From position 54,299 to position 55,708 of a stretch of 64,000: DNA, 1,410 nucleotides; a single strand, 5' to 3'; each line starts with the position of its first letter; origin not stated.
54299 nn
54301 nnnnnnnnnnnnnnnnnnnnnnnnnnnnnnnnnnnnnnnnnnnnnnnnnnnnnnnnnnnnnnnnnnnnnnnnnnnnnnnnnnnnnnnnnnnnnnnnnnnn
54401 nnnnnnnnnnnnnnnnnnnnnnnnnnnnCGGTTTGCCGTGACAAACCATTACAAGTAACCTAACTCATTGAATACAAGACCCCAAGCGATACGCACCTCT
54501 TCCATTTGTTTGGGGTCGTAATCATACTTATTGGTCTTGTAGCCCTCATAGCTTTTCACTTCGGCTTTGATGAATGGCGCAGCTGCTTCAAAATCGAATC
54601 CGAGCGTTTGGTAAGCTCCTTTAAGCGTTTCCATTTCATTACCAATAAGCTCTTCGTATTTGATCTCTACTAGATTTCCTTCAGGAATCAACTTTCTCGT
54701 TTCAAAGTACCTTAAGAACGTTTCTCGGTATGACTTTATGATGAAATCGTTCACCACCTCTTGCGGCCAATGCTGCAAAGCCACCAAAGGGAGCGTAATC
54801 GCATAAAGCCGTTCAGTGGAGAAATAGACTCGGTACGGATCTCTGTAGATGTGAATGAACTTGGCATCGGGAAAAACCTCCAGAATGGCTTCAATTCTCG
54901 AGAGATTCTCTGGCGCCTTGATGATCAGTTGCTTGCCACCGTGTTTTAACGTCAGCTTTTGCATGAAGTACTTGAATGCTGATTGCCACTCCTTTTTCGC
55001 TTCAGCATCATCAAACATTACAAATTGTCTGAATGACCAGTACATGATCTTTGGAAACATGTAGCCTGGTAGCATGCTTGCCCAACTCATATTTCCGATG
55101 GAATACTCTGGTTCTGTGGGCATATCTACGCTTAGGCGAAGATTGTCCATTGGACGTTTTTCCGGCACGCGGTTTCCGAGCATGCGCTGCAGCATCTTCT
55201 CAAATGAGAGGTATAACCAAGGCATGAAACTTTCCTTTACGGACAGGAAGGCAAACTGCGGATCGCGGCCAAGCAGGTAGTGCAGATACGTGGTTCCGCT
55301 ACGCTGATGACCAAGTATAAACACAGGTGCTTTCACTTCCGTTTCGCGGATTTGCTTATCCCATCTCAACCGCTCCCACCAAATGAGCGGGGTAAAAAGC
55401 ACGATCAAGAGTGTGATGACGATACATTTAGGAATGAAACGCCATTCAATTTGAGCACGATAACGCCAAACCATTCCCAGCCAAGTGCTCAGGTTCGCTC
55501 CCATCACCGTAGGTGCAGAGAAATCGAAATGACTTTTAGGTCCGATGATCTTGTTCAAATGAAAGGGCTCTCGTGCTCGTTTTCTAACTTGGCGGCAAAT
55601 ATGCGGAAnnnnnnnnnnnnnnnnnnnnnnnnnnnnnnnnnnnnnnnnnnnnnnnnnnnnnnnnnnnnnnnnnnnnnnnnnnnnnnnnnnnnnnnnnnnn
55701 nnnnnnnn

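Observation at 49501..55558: A loader-less halogenase-ACP-HHxxxD acyltransferase operon convergent with a sulfotransferase: candidate halogenated or sulfated lipid pathway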

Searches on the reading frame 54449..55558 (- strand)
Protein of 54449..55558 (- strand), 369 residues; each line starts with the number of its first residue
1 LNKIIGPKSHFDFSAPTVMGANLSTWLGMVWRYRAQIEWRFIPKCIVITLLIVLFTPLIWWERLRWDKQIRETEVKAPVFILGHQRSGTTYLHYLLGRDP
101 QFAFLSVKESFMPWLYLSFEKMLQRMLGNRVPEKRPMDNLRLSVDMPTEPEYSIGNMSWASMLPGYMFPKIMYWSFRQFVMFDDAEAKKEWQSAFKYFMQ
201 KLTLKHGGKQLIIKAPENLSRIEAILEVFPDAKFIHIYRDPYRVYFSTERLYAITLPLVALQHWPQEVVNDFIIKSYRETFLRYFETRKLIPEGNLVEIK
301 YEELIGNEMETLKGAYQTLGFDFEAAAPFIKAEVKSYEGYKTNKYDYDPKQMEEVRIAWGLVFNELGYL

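Call 3: search_protein_families(library=pfam, proteins=[window:54449-55558:-], max_evalue=0.01)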
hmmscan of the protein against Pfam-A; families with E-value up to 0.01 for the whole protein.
window:54449-55558:- (369 aa): 3 families
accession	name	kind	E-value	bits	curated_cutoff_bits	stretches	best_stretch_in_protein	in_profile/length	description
PF13469.12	Sulfotransfer_3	-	2.5e-31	110.1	27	1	78-324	1-215/216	Sulfotransferase family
PF00685.33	Sulfotransfer_1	-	3.6e-06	27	22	1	78-337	3-197/255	Sulfotransferase domain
PF17784.7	Sulfotransfer_4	-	0.0076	16.5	22.8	0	222-256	81-115/215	Sulfotransferase domain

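Call 4: search_protein_families(library=ncbifam, proteins=[window:54449-55558:-], max_evalue=0.01)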
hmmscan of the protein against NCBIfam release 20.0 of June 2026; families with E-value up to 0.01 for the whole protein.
window:54449-55558:- (369 aa): 1 family
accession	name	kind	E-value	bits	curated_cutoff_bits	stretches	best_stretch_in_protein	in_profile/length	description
NF052394.1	NodProtNoeE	equivalog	5.4e-05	22.1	500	0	79-122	11-49/387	nodulation protein NoeE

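Call 46: search_solved_structures(query=window:54449-55558:-, max_evalue=1, show_alignments=1)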
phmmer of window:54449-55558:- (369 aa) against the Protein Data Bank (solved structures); distinct sequences matched with E-value up to 1: 10.
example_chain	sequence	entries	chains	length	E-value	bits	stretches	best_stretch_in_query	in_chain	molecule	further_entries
2z6v_A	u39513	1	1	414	1.4e-11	47.6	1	69-317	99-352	Putative uncharacterized protein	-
2zq5_A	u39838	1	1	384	1.3e-08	37.9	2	173-348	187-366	Putative uncharacterized protein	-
4gox_A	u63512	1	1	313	0.0053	19.4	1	228-326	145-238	Polyketide synthase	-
3ojc_A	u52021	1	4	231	0.031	16.9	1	148-237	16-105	Putative aspartate/glutamate racemase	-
9wp1_A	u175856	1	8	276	0.05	16.2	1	174-242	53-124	Protein-tyrosine sulfotransferase 1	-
5wrj_A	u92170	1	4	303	0.055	16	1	174-242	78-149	Protein-tyrosine sulfotransferase 1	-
5wri_A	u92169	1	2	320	0.064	15.8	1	170-242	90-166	Protein-tyrosine sulfotransferase 1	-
5by1_A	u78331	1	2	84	0.79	12.2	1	287-334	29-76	Non-structural protein 1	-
4f9v_A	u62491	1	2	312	0.82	12.2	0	179-226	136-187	CG32412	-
4f9u_A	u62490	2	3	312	0.83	12.2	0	179-226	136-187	CG32412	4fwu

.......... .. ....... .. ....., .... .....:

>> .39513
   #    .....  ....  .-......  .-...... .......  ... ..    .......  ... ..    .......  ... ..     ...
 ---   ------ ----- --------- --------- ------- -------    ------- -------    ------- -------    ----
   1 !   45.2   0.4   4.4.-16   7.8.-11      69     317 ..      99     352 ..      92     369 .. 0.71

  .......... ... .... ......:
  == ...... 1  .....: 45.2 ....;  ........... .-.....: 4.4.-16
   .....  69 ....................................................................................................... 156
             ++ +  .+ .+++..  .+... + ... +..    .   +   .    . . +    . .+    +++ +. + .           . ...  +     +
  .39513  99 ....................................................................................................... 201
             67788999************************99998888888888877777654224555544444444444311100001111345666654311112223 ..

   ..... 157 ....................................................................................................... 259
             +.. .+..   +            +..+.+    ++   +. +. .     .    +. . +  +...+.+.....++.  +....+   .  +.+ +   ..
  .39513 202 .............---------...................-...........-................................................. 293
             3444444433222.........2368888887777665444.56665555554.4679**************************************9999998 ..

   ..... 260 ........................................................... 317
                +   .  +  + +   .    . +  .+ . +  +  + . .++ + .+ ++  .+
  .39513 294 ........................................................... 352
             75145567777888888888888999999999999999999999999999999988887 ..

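Call 47: find_homologous_proteins(query=window:54449-55558:-, max_evalue=0.00001)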
Query window:54449-55558:- (369 aa): 1069 proteins with E <= 0.00001 among 2176 candidates; the best 120 are listed.
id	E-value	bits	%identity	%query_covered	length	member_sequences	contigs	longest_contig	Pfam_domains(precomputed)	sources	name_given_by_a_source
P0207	1.4e-238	810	100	95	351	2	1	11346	PF13469.13,PF00685.34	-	-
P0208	2.4e-207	707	86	95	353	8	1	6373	PF13469.13,PF00685.34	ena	-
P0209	8.4e-204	695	79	100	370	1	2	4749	PF13469.13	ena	-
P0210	1.3e-201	688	78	100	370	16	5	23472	PF13469.13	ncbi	ncbi:MAG: hypothetical protein ACI9UR_001169 [Bacteroidia bacterium]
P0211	4.3e-200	683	77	100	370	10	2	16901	PF13469.13,PF00685.34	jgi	jgi:hypothetical protein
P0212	1.1e-199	682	83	95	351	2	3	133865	PF13469.13,PF00685.34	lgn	-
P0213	5.8e-196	669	81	95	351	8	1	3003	PF13469.13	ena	-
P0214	1.3e-195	668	79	95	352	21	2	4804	PF13469.13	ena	-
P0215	3.7e-194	663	79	95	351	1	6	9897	PF13469.13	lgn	-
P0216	2.1e-193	661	80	95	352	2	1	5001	PF13469.13,PF00685.34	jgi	-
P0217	5.3e-192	656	73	100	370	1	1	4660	PF13469.13,PF00685.34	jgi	jgi:hypothetical protein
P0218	2.9e-190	651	77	95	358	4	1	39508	PF13469.13,PF00685.34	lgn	-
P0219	2.7e-187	641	77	95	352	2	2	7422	PF13469.13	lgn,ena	-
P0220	2.7e-186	638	77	95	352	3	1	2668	PF13469.13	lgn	-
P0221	1.3e-184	632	75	95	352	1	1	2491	PF13469.13,PF00685.34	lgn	-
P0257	4.0e-134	466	55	99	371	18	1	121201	PF13469.13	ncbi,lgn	-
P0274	6.5e-100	353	44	98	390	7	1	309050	PF13469.13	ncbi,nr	ncbi:MAG: sulfotransferase [Flavobacteriales bacterium]|nr:sulfotransferase [Flavobacteriales bacter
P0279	1.4e-92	329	42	100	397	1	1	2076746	PF13469.13,PF00685.34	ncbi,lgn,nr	ncbi:MAG: sulfotransferase family protein [Chitinophagales bacterium]|nr:MAG: sulfotransferase famil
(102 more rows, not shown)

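Call 48: find_encoding_contigs(protein=P0274, flank=8000, max_places=1)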
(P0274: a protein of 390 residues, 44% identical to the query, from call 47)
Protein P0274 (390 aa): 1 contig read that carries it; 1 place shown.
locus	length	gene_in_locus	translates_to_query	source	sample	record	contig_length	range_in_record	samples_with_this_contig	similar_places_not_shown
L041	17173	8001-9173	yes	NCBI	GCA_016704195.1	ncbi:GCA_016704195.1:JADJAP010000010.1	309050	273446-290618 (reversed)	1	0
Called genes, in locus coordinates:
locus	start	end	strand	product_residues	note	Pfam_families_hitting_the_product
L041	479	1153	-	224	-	PF00881:Nitroreductase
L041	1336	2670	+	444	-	PF00837:T4_deiodinase (weak)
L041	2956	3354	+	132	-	PF21619:DUF6855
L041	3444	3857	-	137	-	PF23198:PDE8A_N (weak), PF00072:Response_reg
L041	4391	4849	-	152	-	PF04116:FA_hydroxylase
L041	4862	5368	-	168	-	-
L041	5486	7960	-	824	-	PF13620:CarboxypepD_reg (weak), PF13715:CarbopepD_reg_2, PF18939:DUF5686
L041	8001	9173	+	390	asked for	PF13469:Sulfotransfer_3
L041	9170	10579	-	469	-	PF00501:AMP-binding, PF13193:AMP-binding_C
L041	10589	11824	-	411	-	PF00070:Pyr_redox (faint), PF00890:FAD_binding_2 (weak), PF01266:DAO, PF01494:FAD_binding_3 (weak), PF12831:FAD_oxidored, PF13450:NAD_binding_8 (weak)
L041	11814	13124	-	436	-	-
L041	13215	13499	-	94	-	PF00550:PP-binding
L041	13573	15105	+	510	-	PF00070:Pyr_redox (faint), PF00890:FAD_binding_2 (faint), PF01266:DAO, PF01593:Amino_oxidase, PF03486:HI0933_like (faint), PF07992:Pyr_redox_2 (faint), PF13450:NAD_binding_8, PF01266:DAO, +1 more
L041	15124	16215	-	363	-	PF01926:MMR_HSR1, PF02421:FeoB_N, PF06071:YchF-GTPase_C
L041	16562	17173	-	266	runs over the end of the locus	PF01435:Peptidase_M48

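Call 49: find_encoding_contigs(protein=P0279, flank=8000, max_places=1)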
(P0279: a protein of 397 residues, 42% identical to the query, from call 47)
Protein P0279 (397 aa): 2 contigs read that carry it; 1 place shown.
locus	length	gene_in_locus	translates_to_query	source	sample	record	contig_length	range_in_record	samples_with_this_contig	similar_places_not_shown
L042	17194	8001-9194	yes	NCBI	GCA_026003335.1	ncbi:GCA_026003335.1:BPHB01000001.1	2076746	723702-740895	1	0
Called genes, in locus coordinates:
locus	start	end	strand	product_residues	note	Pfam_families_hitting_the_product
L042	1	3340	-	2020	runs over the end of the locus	PF01835:MG2, PF00207:A2M, PF17973:bMG10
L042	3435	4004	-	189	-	PF02517:Rce1-like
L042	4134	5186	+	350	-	PF00586:AIRS, PF02769:AIRS_C (weak)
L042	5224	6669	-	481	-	PF14289:DUF4369 (faint), PF17127:DUF5106 (weak), PF00578:AhpC-TSA, PF13905:Thioredoxin_8 (weak)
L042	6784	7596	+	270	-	PF01564:Spermine_synth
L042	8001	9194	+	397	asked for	PF00685:Sulfotransfer_1, PF13469:Sulfotransfer_3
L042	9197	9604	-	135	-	-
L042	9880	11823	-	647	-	PF02129:Peptidase_S15, PF08530:PepX_C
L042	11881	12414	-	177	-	PF00588:SpoU_methylase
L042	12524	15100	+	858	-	PF01624:MutS_I, PF05188:MutS_II, PF05192:MutS_III, PF05190:MutS_IV, PF00488:MutS_V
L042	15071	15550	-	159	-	-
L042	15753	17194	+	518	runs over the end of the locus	PF03712:Cu2_monoox_C (faint), PF18962:Por_Secre_tail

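Call 50: find_encoding_contigs(protein=P0257, flank=8000, max_places=1)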
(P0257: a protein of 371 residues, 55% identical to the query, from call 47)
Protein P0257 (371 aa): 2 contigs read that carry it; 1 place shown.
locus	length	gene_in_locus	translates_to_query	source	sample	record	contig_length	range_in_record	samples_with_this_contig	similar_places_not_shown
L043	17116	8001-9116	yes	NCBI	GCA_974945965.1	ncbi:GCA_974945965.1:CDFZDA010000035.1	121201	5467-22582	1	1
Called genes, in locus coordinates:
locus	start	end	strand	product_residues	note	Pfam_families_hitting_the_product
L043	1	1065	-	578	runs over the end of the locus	PF20423:AceK_regulatory, PF06315:AceK_kinase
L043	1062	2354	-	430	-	-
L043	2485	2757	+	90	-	-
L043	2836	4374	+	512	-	PF00772:DnaB, PF03796:DnaB_C, PF13481:AAA_25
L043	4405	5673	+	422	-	-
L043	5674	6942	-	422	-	PF00201:UDPGT (faint), PF06722:EryCIII-like_C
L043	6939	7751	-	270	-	PF08795:DUF1796 (weak)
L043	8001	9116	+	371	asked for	PF13469:Sulfotransfer_3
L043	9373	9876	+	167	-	PF13858:DUF4199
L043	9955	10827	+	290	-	PF00535:Glycos_transf_2, PF10111:Glyco_tranf_2_2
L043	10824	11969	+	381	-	PF13439:Glyco_transf_4 (weak), PF00534:Glycos_transf_1, PF13692:Glyco_trans_1_4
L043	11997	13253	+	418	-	PF00155:Aminotran_1_2, PF01041:DegT_DnrJ_EryC1, PF01212:Beta_elim_lyase (weak), PF00266:Aminotran_5 (weak), PF01053:Cys_Met_Meta_PP (weak)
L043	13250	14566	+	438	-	PF01210:NAD_Gly3P_dh_N (faint), PF03446:NAD_binding_2 (faint), PF03721:UDPG_MGDP_dh_N, PF03807:F420_oxidored (faint), PF00984:UDPG_MGDP_dh, PF03720:UDPG_MGDP_dh_C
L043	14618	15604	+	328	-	PF01073:3Beta_HSD, PF01370:Epimerase, PF02719:Polysacc_synt_2 (faint), PF04321:RmlD_sub_bind, PF07993:NAD_binding_4 (faint), PF16363:GDP_Man_Dehyd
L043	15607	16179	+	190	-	PF25084:LbH_EIF2B, PF00132:Hexapep, PF25087:GMPPB_C (weak), PF14602:Hexapep_2 (weak), PF00132:Hexapep (weak), PF14602:Hexapep_2 (weak)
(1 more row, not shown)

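Call 51: search_protein_families(library=ncbifam, proteins=[L041:13573-15105:+, L041:11814-13124:-, L041:4391-4849:-, L041:4862-5368:-, L041:9170-10579:-], max_evalue=0.000001)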
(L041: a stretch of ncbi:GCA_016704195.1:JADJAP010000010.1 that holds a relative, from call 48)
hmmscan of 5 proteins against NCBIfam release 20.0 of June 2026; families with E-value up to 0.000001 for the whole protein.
L041:13573-15105:+ (510 aa): 15 families
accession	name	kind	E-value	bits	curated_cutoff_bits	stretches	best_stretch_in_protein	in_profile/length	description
NF042421.1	hydcarot_desat_CrtD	equivalog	1.2e-156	522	500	1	23-506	4-485/487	1-hydroxycarotenoid 3,4-desaturase CrtD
TIGR02734.1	crtI_fam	subfamily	2.2e-103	346.7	238.1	1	25-507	3-491/504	phytoene desaturase family protein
NF058655.1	CrtID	equivalog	5.7e-85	285.9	640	1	24-501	2-478/478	bifunctional phytoene desaturase/3,4-desaturase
NF045637.1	carotdesatCrtDProt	equivalog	2.8e-84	283.4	580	1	25-505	3-483/485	1-hydroxycarotenoid 3,4-desaturase CrtD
NF005560.0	PRK07233.1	equivalog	2.8e-18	66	252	1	24-68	4-48/435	hypothetical protein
TIGR02733.1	desat_CrtD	equivalog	5.1e-18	65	549.7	2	24-74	5-55/492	C-3',4' desaturase CrtD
TIGR02730.1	carot_isom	equivalog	7e-18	64.7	586.9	1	240-500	224-484/493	carotenoid isomerase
TIGR03467.1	HpnE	equivalog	1.6e-15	57.3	283.05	1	24-101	2-82/430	hydroxysqualene dehydroxylase HpnE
NF045689.1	BCarotKetCrtO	equivalog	9.5e-13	47.5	1000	0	239-308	237-308/563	beta-carotene ketolase CrtO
NF001933.0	PRK00711.1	subfamily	1.7e-11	43.8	383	0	242-302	198-258/429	D-amino acid dehydrogenase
NF009410.0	PRK12771.1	subfamily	2.2e-08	33.2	516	1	13-70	131-187/566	NAD(P)-binding protein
NF005547.0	PRK07208.1-3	equivalog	3.9e-08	32.5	380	1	22-72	6-56/465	hypothetical protein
TIGR01316.1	gltA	equivalog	4.2e-07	29.1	471.75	0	20-58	133-171/449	NADPH-dependent glutamate synthase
TIGR01317.1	GOGAT_sm_gam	subfamily_domain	7.8e-07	28.3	447.7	0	12-57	135-180/485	glutamate synthase small subunit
NF002480.1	PRK01747.1-1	equivalog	8.6e-07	27.7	540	0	15-60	243-288/645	bifunctional tRNA (5-methylaminomethyl-2-thiouridine)(34)-methyltransferase MnmC2/FAD-dependent 5-carboxymethylaminomethyl-2-thiouridine(34)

L041:11814-13124:- (436 aa): 0 families

L041:4391-4849:- (152 aa): 0 families

L041:4862-5368:- (168 aa): 0 families

L041:9170-10579:- (469 aa): 103 families (the best 25 are shown)
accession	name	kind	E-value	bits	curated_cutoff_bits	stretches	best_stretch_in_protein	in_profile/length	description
NF004837.0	PRK06187.1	subfamily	1.7e-83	280.7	476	2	126-468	160-515/531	long-chain-fatty-acid--CoA ligase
NF004511.1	PRK05852.1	equivalog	5.5e-73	246.3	650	1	8-468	6-497/505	FadD7 family fatty acid--CoA ligase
NF005702.0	PRK07514.1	subfamily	4.9e-69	233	558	1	2-468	4-493/506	malonyl-CoA synthase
NF006182.0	PRK08316.1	subfamily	1.7e-67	228.1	663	2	128-466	163-508/523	fatty acyl-CoA synthetase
NF009233.0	PRK12583.1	subfamily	5.7e-64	216.5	832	2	136-468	201-543/558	fatty acid CoA ligase family protein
NF006181.0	PRK08314.1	subfamily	1.1e-62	212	705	2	132-466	200-545/563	long-chain-fatty-acid--CoA ligase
NF005858.0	PRK07787.1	subfamily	5.7e-62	209.7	575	1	17-468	17-465/471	acyl-CoA synthetase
NF005307.0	PRK06839.1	equivalog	7.7e-62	209.5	748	1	7-468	8-486/496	o-succinylbenzoate--CoA ligase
NF004114.0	PRK05605.1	equivalog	2.4e-61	207.7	766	1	128-468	213-562/575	long-chain-fatty-acid--CoA ligase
NF005801.1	PRK07656.1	equivalog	3.6e-61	207.3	657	2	135-466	163-494/500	FadD3 family acyl-CoA ligase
NF002966.0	PRK03640.1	equivalog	6.3e-61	206.4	556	1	7-468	8-473/483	o-succinylbenzoate--CoA ligase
NF004822.0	PRK06178.1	equivalog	3.4e-58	197.6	782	2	124-468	201-560/571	acyl-CoA synthetase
NF052269.1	Staph_lig_FadD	equivalog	6.3e-57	193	650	1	6-468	5-486/499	long-chain-fatty-acid--CoA ligase FadD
TIGR01923.1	menE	equivalog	7.8e-57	193.1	330.15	1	28-468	1-439/442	o-succinylbenzoate--CoA ligase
NF004808.0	PRK06155.1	equivalog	1e-56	192.3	722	2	135-468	179-515/542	ATP-dependent acyl-CoA ligase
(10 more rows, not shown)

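Call 52: search_solved_structures(query=L041:9170-10579:-, max_evalue=1e-20)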
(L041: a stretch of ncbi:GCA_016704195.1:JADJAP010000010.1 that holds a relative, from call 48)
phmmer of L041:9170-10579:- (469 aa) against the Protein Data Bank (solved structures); distinct sequences matched with E-value up to 1e-20: 106 (the best 60 are shown).
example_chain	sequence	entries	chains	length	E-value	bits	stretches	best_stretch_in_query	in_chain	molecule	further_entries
6qjz_A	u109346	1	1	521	1.1e-49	173.1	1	102-468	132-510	oxalyl CoA-synthetase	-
5ie0_A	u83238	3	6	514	1.1e-47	166.4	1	131-468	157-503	Oxalate--CoA ligase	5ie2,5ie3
4fuq_A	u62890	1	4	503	5.5e-47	164.1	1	137-468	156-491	Malonyl CoA synthetase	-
4gxq_A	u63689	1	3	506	1.4e-46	162.8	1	137-467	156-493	Malonyl CoA synthetase, Benzoate-CoA ligase Chimeric protein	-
4fut_A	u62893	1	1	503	3.2e-46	161.6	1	137-467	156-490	Malonyl CoA synthetase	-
8wev_A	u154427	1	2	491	2.9e-45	158.5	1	10-467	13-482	Feruloyl-CoA Synthetase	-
8weu_A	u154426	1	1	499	3.1e-45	158.4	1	10-467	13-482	Fatty-acyl-CoA synthase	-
4gxr_A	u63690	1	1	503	1.3e-43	153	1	137-467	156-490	Malonyl CoA synthetase, Benzoate-CoA ligase Chimeric protein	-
5buq_A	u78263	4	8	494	3.2e-39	138.6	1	7-467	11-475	2-succinylbenzoate--CoA ligase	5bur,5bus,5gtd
8xjz_C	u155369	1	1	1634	3.2e-39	138.5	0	14-466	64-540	Peptide synthetase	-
5x8f_A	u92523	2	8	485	5.7e-39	137.7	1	7-467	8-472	2-succinylbenzoate--CoA ligase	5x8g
6sq8_A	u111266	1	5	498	2e-38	135.9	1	133-468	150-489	Fatty acid CoA ligase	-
6h1b_A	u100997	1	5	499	9.7e-38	133.7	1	133-465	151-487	Fatty acid CoA ligase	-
4wv3_A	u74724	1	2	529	4.7e-36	128.1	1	104-468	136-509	Anthranilate-CoA ligase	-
8r2q_A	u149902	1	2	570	6.8e-35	124.3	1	138-467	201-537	Probable fatty-acid-CoA ligase FadD5 (Fatty-acid-CoA synthetase) (Fatty-acid-CoA synthase)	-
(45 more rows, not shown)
